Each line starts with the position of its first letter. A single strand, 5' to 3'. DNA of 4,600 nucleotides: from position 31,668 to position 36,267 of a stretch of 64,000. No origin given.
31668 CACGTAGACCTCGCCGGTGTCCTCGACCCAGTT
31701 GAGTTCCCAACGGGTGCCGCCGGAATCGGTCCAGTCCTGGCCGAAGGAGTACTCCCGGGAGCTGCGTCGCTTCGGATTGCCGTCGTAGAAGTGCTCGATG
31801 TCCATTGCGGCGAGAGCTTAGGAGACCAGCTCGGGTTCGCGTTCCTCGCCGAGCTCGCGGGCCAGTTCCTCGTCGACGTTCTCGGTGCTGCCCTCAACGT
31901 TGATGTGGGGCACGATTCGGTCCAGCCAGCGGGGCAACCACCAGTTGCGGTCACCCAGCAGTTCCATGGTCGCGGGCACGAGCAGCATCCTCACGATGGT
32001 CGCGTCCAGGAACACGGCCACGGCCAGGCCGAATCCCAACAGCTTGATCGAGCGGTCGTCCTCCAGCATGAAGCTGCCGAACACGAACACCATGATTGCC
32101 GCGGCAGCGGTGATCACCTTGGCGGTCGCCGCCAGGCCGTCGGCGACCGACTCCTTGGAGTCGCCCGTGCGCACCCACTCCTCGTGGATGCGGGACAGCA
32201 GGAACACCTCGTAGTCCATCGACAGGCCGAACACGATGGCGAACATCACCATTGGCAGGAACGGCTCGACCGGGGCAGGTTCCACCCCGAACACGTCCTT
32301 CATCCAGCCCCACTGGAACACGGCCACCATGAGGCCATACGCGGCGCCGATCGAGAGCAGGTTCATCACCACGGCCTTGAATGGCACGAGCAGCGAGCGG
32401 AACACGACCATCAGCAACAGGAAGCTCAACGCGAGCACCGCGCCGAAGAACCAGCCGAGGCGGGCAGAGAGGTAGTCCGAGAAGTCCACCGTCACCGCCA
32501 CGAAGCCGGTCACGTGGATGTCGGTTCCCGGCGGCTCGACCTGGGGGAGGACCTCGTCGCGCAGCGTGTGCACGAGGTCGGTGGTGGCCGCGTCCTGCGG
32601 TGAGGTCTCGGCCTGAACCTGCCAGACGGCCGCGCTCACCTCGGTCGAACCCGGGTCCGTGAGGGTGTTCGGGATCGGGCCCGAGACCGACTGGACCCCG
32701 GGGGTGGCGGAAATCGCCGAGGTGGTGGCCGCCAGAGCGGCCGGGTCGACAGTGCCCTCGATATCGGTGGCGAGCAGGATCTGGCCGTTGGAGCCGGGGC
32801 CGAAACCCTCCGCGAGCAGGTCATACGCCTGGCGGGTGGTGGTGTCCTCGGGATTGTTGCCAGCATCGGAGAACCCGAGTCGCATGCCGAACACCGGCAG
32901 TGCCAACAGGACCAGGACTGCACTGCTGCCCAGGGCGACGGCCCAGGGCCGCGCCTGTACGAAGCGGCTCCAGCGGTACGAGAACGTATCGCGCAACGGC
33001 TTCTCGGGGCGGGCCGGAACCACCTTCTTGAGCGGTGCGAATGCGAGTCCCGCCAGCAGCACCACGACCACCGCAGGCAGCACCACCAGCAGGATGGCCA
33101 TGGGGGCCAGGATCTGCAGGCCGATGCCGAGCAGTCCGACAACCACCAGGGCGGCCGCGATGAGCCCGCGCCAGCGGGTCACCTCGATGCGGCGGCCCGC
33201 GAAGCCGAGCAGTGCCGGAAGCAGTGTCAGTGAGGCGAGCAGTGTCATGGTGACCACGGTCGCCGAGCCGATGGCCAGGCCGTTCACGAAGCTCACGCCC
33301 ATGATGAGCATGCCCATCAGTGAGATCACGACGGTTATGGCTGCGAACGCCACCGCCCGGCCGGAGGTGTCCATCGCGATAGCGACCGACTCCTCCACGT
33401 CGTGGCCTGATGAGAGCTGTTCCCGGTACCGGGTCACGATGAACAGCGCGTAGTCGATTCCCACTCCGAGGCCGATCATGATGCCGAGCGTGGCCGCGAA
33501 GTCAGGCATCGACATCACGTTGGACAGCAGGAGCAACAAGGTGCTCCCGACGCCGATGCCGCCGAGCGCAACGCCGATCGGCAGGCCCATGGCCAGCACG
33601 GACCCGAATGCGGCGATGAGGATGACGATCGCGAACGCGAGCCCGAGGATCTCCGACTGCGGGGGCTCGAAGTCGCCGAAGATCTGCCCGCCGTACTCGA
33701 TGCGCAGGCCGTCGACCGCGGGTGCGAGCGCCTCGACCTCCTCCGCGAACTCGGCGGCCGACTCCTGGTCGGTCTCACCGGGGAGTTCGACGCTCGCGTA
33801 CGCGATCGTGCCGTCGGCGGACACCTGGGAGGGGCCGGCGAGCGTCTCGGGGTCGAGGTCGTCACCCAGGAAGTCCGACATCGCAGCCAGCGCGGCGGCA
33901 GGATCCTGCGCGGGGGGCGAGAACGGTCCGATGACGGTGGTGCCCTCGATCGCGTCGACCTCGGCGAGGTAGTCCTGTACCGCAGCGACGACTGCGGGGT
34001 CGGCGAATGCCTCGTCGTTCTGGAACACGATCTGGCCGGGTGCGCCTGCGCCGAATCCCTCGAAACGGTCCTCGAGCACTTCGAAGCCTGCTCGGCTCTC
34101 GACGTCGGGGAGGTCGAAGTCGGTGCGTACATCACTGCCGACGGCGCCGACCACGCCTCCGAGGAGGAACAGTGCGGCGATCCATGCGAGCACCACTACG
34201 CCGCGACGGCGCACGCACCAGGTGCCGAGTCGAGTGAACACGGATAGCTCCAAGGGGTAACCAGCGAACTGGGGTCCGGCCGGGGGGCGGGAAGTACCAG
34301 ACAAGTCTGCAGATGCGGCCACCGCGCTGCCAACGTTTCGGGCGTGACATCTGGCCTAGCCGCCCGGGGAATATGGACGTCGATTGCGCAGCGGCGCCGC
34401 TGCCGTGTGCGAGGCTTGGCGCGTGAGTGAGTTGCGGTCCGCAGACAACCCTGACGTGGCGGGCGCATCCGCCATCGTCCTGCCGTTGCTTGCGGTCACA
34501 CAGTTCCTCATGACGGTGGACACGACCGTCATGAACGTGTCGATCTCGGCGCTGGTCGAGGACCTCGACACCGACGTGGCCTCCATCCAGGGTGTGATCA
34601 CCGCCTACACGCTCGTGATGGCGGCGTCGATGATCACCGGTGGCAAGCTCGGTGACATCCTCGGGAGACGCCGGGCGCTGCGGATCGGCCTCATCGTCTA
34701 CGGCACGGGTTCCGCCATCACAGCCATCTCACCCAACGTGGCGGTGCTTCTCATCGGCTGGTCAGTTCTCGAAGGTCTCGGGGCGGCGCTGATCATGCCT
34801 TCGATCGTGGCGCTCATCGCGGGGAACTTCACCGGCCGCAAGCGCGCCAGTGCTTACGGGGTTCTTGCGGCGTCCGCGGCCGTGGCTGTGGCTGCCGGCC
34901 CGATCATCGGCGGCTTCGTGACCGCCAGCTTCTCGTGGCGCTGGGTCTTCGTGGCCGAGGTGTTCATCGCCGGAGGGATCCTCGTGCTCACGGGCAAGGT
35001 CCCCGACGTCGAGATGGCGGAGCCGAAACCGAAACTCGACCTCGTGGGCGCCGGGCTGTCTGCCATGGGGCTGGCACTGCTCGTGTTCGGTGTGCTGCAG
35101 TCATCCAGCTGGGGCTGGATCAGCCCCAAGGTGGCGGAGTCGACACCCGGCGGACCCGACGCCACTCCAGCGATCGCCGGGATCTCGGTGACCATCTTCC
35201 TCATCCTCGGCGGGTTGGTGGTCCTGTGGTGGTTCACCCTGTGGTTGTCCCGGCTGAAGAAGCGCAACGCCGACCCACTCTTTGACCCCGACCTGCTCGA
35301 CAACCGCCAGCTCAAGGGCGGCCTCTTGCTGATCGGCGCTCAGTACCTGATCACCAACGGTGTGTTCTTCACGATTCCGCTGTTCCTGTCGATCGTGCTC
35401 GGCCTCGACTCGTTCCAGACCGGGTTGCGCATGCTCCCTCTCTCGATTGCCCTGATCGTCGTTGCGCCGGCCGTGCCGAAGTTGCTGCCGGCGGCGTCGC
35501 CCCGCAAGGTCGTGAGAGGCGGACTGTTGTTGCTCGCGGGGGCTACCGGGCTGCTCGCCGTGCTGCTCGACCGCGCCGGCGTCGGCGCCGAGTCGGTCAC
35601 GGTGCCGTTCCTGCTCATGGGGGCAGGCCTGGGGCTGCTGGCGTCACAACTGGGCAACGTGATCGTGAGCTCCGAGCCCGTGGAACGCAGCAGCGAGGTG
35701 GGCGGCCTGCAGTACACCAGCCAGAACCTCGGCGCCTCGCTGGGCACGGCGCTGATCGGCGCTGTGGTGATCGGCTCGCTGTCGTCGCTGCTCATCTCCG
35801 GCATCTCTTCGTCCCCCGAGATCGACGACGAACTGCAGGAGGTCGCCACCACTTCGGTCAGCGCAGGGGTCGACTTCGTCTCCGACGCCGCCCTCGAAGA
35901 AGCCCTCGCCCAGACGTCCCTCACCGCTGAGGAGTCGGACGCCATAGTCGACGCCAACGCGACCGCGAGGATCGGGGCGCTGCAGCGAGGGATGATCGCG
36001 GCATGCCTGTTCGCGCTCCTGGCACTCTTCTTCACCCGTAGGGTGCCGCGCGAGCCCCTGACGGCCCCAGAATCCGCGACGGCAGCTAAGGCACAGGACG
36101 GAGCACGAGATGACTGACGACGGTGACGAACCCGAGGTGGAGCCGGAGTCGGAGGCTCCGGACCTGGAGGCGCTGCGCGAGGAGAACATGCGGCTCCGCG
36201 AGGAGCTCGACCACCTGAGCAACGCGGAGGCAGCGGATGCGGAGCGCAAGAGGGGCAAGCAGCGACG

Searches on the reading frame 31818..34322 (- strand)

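Call 62: search_protein_families(library=pfam, proteins=[window:31818-34322:-], max_evalue=0.0001)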
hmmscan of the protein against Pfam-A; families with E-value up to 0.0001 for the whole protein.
window:31818-34322:- (834 aa): 1 family
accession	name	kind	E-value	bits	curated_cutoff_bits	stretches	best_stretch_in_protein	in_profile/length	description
PF03176.21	MMPL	-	1.6e-81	274.3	20.5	2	102-385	37-320/333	MMPL family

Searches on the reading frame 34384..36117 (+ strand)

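Call 62: search_protein_families(library=pfam, proteins=[window:34384-36117:+], max_evalue=0.0001)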
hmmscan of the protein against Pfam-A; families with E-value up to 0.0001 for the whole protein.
window:34384-36117:+ (577 aa): 2 families
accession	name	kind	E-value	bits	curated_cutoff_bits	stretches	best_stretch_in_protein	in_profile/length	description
PF07690.21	MFS_1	-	1.4e-42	146.3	33.4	1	36-455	1-347/347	Major Facilitator Superfamily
PF05977.19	MFS_3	-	7e-07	28.5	27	1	39-199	18-182/524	Transmembrane secretion effector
